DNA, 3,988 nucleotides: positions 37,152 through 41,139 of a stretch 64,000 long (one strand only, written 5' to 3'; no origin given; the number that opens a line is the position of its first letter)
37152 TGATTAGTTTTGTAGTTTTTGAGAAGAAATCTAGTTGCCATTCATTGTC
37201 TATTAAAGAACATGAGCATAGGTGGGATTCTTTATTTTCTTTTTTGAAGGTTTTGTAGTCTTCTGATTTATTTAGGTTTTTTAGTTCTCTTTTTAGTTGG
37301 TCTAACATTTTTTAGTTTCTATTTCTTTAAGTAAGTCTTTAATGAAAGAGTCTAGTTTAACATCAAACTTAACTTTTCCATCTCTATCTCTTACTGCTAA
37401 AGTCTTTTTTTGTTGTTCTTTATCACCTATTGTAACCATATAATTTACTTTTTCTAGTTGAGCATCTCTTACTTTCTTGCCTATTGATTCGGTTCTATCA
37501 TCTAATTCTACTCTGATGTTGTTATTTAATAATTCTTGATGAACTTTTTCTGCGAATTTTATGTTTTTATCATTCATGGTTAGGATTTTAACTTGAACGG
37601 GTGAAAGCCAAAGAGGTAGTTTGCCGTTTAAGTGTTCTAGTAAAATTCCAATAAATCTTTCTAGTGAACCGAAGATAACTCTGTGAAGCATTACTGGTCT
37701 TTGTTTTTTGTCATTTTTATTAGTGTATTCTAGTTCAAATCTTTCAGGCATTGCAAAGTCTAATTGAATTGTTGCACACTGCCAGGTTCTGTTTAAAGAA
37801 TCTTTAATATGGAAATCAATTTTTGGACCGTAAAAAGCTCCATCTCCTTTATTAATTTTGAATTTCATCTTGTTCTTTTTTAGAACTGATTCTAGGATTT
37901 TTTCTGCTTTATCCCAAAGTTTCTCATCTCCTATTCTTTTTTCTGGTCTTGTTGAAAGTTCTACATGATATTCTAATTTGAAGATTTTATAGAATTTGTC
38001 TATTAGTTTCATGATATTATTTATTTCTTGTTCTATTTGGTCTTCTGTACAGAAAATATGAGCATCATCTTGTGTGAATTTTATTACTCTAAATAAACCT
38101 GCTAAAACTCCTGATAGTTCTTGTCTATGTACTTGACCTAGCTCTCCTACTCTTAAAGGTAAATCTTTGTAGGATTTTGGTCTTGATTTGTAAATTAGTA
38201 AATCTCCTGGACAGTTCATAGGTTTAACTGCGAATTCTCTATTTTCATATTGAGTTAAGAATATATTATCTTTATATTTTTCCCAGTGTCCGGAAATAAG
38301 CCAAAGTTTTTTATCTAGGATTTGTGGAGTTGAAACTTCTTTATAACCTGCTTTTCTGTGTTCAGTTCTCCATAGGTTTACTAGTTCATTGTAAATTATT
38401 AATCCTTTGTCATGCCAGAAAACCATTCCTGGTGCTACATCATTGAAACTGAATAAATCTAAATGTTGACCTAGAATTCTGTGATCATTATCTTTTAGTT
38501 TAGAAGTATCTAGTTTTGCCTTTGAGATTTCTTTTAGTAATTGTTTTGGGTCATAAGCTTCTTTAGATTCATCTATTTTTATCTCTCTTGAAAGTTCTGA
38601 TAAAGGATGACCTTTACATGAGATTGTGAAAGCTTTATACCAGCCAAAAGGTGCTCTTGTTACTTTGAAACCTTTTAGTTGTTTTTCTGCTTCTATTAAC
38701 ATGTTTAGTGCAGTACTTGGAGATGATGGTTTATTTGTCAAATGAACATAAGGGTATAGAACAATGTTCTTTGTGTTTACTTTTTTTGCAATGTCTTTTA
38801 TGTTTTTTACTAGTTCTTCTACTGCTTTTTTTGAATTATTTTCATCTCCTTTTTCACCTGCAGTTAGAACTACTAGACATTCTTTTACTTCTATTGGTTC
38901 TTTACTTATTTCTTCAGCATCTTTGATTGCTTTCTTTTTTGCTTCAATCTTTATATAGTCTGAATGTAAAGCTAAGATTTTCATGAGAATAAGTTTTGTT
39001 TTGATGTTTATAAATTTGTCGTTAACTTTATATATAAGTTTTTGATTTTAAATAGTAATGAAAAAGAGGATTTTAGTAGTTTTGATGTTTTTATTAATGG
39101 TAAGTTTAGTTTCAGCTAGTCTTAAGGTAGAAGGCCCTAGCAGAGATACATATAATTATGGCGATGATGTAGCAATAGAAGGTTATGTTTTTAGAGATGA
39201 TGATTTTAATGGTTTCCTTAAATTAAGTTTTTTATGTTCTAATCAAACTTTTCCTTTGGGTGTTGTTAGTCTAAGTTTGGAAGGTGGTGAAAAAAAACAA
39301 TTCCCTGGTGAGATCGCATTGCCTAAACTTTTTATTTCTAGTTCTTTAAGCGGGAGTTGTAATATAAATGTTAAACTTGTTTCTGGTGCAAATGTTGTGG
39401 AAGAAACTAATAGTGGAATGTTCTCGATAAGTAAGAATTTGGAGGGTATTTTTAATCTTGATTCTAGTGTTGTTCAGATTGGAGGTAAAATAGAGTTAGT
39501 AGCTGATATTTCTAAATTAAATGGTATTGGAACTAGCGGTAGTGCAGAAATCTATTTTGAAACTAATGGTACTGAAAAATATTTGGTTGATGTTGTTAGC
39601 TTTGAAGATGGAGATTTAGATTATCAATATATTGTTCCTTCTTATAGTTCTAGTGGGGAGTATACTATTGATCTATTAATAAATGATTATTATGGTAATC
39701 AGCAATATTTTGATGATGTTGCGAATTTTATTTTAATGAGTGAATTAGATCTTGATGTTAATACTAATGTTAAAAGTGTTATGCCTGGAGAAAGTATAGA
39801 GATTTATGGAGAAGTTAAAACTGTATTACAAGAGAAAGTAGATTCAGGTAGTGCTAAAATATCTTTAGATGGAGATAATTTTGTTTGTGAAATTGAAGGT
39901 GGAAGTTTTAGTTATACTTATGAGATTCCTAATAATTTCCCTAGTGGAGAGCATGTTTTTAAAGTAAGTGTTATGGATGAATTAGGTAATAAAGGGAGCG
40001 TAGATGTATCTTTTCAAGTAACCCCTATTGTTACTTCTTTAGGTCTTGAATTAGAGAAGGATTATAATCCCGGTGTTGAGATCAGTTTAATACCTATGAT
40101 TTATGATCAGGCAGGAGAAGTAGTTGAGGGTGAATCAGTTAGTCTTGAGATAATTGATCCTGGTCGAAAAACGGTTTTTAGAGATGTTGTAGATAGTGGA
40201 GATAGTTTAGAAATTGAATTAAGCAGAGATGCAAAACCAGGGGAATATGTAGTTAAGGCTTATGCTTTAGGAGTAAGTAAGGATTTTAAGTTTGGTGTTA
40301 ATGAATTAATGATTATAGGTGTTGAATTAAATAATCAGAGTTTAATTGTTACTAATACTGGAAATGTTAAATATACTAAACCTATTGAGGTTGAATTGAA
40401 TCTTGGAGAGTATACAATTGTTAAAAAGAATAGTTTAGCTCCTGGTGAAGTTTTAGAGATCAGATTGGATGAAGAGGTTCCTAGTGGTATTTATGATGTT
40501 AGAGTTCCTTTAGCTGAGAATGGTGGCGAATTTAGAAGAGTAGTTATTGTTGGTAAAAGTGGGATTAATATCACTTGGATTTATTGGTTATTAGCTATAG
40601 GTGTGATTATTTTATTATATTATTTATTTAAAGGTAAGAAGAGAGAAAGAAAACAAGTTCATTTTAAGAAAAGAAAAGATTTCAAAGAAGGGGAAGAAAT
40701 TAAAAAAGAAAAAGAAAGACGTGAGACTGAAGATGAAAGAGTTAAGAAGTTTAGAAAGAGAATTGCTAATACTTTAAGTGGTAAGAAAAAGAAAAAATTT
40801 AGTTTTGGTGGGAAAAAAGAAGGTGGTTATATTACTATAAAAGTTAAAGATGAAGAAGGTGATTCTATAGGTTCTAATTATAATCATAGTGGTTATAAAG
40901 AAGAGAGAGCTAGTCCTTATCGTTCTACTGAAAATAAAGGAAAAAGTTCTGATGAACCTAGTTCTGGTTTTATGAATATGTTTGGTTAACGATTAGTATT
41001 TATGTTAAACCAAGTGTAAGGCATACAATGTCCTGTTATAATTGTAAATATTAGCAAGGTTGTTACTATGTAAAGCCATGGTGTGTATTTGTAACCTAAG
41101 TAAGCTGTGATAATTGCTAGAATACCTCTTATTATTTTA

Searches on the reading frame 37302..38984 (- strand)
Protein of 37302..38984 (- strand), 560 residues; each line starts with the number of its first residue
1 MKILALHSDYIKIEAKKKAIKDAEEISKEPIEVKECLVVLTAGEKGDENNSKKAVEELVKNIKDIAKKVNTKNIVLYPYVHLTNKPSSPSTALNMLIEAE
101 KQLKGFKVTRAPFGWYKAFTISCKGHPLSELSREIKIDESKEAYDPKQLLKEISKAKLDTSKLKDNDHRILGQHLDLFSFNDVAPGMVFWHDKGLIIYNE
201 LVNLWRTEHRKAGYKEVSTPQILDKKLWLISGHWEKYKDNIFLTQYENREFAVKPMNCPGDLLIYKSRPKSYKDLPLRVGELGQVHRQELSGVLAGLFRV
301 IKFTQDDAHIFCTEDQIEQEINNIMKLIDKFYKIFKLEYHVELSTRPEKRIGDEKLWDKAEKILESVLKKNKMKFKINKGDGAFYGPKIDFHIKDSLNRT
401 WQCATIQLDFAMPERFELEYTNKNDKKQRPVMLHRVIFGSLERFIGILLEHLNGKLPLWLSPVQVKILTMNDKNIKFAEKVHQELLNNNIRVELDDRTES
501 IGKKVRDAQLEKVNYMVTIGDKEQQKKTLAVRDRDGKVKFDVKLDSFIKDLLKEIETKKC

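Call 13: search_protein_families(library=ncbifam, proteins=[window:37302-38984:-], max_evalue=0.00001)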
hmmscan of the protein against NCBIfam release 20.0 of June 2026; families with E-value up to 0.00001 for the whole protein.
window:37302-38984:- (560 aa): 11 families
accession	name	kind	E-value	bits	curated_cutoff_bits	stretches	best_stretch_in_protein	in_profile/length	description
TIGR00418.1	thrS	equivalog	3.1e-178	594.2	383.65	1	29-554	13-564/565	threonine--tRNA ligase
NF003068.0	PRK03991.1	equivalog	2.3e-121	406.1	484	2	151-557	185-594/613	threonine--tRNA ligase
NF011500.0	PRK14938.1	equivalog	2.7e-52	178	362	2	1-142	1-140/387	Ser-tRNA(Thr) hydrolase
NF006625.0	PRK09194.1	equivalog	1.7e-24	86.6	558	2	417-550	420-557/559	proline--tRNA ligase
NF008979.1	PRK12325.1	exception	6.9e-21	74.6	550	2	182-336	34-186/437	proline--tRNA ligase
TIGR00408.1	proS_fam_I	equivalog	9.4e-21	74.3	437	2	377-556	197-382/475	proline--tRNA ligase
TIGR00409.1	proS_fam_II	equivalog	2.2e-20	73.1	306.7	2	459-543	470-557/568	proline--tRNA ligase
NF003211.1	PRK04173.1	equivalog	2.3e-18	66.3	312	1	455-546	357-449/454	glycine--tRNA ligase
TIGR00389.1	glyS_dimeric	equivalog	1.1e-13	50.7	243.3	1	455-551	464-561/565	glycine--tRNA ligase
TIGR00442.1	hisS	equivalog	1.4e-12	47.3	286.75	1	459-542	321-404/406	histidine--tRNA ligase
TIGR00414.1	serS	equivalog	1e-06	28.1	301.65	1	144-341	121-320/418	serine--tRNA ligase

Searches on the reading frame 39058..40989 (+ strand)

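Call 14: search_protein_families(library=ncbifam, proteins=[window:39058-40989:+], max_evalue=0.00001)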
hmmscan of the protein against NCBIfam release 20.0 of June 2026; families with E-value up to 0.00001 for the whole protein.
window:39058-40989:+ (643 aa): 0 families

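Call 44: search_protein_families(library=pfam, proteins=[window:39058-40989:+], max_evalue=0.001)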
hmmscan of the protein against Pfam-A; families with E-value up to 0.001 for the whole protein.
window:39058-40989:+ (643 aa): 3 families
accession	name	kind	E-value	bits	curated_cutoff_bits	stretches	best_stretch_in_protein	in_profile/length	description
PF01835.25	MG2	-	5.8e-09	36.6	32.8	0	336-401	11-80/96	MG2 domain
PF19077.6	Big_13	-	2.7e-05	25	27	0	268-321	45-100/102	Bacterial Ig-like domain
PF15418.12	DUF4625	-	0.00027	21.7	27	0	285-321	94-130/131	Domain of unknown function (DUF4625)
